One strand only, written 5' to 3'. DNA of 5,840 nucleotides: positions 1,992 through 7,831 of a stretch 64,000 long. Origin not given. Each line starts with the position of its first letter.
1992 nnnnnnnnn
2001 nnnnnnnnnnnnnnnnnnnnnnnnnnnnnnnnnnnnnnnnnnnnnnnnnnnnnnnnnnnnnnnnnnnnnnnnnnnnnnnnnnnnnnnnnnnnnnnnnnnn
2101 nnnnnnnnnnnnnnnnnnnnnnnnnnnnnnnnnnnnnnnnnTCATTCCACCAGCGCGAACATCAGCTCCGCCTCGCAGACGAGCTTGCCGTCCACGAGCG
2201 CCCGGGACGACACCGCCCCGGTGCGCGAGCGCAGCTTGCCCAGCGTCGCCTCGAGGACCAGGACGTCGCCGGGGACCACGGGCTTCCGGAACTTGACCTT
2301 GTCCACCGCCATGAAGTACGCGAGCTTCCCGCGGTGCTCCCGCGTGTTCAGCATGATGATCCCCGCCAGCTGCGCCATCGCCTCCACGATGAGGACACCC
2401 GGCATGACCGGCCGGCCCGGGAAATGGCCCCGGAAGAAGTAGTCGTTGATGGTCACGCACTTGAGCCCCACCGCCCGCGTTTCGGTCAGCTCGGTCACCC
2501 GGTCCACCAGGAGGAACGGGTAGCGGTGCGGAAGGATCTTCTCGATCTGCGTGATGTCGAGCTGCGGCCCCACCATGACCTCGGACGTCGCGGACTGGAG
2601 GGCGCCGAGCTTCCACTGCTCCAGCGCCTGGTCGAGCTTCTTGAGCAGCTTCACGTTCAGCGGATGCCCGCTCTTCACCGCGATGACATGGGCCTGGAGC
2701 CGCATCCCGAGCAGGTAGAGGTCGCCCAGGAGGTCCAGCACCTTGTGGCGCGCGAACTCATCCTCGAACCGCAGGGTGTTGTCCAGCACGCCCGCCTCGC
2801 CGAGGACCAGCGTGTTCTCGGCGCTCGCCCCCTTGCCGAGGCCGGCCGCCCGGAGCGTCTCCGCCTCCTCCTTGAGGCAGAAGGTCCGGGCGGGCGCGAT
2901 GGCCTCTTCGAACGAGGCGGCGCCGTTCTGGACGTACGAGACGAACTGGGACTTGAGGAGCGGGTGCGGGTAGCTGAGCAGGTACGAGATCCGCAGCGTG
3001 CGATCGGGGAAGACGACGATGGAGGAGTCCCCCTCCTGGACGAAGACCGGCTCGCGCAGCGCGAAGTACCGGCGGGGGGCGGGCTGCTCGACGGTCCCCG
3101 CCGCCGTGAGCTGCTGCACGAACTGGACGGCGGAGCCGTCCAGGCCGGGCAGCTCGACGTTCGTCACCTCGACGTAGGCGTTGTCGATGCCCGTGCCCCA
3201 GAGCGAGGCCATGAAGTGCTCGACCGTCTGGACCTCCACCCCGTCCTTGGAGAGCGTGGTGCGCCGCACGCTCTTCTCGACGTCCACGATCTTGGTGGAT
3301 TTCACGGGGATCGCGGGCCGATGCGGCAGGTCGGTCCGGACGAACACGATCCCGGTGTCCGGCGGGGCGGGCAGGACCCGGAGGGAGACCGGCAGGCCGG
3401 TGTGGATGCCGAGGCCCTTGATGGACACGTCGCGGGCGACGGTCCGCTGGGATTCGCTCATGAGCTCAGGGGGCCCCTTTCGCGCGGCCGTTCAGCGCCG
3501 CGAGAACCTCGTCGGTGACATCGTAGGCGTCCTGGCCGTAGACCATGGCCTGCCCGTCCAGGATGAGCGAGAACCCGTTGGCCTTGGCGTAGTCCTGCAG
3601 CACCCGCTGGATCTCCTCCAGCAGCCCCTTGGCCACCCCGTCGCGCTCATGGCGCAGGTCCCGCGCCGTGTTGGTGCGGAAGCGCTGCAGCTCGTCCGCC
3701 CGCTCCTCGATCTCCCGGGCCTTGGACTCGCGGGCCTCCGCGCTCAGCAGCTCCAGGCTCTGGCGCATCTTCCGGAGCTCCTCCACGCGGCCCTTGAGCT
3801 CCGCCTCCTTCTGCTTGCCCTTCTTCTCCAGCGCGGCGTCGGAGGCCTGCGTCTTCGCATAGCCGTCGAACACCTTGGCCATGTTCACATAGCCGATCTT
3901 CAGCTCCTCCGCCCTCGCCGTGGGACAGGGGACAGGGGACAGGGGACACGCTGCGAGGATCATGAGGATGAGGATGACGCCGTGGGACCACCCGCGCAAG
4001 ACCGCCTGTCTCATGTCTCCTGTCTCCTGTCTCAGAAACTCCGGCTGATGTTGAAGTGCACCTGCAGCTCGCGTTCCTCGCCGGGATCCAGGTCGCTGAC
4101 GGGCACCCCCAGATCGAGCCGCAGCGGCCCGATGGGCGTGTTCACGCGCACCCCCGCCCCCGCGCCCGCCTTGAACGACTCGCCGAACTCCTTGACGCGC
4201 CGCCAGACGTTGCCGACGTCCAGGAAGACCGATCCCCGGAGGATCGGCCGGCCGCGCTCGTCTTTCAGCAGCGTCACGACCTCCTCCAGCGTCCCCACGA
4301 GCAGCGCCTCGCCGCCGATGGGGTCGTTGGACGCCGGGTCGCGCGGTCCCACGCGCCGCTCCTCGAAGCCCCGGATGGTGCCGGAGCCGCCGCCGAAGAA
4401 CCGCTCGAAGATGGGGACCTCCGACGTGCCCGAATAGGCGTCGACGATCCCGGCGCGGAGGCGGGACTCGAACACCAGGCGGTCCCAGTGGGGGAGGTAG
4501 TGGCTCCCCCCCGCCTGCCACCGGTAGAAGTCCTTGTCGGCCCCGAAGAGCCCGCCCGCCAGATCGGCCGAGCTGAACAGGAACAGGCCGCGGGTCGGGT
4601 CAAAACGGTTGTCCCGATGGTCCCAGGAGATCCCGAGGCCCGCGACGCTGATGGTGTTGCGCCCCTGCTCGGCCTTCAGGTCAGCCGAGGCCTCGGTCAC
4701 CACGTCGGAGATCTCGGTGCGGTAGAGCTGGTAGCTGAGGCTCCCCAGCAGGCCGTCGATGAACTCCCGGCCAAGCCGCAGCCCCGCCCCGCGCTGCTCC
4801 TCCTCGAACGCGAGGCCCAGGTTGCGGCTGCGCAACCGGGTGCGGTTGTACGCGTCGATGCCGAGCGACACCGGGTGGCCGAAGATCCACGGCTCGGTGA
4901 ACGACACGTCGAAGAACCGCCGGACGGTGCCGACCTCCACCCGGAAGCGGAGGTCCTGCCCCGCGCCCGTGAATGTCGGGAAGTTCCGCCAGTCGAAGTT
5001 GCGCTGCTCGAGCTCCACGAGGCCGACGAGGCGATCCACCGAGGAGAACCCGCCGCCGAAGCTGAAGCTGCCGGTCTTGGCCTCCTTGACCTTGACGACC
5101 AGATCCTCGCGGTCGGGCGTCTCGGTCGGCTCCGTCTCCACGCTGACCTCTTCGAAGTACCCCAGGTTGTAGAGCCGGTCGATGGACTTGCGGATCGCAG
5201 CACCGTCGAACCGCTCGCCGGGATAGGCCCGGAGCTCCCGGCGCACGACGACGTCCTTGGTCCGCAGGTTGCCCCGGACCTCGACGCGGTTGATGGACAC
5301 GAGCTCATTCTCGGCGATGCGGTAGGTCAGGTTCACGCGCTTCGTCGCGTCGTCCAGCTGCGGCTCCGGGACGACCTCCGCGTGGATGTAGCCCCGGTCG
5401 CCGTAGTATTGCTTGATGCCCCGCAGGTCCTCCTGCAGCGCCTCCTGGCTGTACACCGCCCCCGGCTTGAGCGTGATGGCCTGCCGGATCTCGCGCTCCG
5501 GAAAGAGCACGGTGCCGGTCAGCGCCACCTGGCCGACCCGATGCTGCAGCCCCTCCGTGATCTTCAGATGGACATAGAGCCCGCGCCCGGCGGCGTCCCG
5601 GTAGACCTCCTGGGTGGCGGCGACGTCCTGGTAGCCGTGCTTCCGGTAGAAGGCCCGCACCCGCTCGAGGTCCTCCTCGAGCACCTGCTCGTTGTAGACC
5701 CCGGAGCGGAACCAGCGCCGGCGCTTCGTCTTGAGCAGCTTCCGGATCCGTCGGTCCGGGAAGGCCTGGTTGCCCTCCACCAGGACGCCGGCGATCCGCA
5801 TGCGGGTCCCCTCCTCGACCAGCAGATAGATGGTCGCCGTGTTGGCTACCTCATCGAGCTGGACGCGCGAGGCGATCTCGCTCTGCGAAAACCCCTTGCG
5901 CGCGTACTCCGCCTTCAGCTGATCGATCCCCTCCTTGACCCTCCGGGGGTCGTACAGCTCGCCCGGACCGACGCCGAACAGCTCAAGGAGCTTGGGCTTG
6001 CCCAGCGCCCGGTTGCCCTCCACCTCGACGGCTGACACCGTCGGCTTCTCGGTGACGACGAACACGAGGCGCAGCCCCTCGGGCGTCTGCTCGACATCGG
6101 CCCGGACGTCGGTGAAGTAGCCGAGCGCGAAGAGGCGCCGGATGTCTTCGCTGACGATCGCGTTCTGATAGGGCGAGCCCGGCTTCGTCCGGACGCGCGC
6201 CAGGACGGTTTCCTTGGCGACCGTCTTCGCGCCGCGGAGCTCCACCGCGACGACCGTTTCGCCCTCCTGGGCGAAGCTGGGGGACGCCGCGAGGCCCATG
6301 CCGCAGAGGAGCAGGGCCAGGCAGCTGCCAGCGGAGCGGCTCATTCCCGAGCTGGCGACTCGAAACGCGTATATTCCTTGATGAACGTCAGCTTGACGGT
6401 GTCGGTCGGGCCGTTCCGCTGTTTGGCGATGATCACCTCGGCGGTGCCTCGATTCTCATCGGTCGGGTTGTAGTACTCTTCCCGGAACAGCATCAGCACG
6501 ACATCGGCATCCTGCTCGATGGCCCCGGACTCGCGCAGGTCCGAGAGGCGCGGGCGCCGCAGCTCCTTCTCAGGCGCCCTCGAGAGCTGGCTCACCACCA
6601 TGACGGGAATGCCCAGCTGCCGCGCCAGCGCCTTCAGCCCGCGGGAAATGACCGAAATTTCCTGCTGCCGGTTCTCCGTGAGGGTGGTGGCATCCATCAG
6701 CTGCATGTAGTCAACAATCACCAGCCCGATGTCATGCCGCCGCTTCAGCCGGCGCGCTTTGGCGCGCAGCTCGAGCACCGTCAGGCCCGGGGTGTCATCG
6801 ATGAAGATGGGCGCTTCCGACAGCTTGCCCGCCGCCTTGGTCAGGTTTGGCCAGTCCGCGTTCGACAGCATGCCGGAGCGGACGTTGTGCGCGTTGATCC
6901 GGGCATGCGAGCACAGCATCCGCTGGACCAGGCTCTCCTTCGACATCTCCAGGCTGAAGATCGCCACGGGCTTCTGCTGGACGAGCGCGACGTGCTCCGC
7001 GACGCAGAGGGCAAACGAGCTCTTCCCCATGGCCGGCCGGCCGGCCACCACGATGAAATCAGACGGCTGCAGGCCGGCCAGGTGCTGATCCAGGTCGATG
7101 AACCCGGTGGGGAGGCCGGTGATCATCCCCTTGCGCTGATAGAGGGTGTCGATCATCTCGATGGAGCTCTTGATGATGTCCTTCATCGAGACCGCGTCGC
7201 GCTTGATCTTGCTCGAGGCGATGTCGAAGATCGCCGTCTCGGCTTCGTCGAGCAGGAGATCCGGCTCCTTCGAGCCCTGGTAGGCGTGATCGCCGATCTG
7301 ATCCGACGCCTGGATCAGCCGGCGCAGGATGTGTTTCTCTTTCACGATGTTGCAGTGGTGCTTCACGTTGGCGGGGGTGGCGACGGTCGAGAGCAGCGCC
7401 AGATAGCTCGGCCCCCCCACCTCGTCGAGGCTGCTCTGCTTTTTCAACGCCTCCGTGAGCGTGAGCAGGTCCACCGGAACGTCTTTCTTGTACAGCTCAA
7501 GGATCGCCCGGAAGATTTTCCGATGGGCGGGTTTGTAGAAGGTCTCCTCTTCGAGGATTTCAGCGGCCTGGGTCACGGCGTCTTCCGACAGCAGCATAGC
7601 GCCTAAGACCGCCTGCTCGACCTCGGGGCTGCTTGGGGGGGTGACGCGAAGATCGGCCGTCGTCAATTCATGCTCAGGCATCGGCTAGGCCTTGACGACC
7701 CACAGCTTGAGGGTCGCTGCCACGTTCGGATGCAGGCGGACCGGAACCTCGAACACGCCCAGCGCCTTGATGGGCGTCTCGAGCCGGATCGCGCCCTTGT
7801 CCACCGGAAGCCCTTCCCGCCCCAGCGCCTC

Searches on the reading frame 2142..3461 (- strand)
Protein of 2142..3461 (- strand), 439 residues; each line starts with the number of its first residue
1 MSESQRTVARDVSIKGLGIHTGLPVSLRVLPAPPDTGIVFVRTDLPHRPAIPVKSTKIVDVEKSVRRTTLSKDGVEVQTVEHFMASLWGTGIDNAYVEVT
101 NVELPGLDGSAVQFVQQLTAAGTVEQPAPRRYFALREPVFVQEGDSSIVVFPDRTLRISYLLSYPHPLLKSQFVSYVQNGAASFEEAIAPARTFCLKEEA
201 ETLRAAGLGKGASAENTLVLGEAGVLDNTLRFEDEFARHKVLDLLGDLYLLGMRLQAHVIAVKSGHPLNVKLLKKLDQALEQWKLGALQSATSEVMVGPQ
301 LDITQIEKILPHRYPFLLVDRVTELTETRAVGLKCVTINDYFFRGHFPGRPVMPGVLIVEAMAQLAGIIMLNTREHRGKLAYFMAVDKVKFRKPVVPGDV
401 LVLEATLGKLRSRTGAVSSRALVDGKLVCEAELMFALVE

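Call 48: search_protein_families(library=pfam, proteins=[window:2142-3461:-], max_evalue=0.00001)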
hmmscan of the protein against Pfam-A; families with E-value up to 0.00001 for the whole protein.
window:2142-3461:- (439 aa): 2 families
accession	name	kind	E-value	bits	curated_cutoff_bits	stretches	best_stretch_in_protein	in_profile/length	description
PF03331.19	LpxC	-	4.1e-92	308.9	27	1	5-276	1-266/268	UDP-3-O-acyl N-acetylglycosamine deacetylase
PF07977.19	FabA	-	2.2e-34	118.5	23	1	310-432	1-138/138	FabA-like domain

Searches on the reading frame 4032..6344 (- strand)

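Call 48: search_protein_families(library=pfam, proteins=[window:4032-6344:-], max_evalue=0.00001)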
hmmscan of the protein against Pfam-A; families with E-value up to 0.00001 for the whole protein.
window:4032-6344:- (770 aa): 3 families
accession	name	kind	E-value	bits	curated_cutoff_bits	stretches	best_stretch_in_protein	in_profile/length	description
PF07244.20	POTRA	-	3.2e-71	236.5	21.3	5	269-345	2-78/79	Surface antigen variable number repeat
PF01103.29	Omp85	-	3.6e-65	221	24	1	458-770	2-325/325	Omp85 superfamily domain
PF08479.16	POTRA_2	-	2.6e-14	53.3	24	0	270-329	3-62/76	POTRA domain, ShlB-type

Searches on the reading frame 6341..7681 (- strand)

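Call 48: search_protein_families(library=pfam, proteins=[window:6341-7681:-], max_evalue=0.00001)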
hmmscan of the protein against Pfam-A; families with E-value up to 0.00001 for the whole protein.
window:6341-7681:- (446 aa): 3 families
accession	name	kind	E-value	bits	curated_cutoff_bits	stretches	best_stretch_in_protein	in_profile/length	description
PF03796.21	DnaB_C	-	8.4e-107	356.7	27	1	189-441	1-254/255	DnaB-like helicase C terminal domain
PF00772.26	DnaB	-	2.4e-33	114.7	23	1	15-115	2-103/103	DnaB-like helicase N terminal domain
PF13481.12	AAA_25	-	5.6e-15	55.9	27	1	206-367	32-191/195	AAA domain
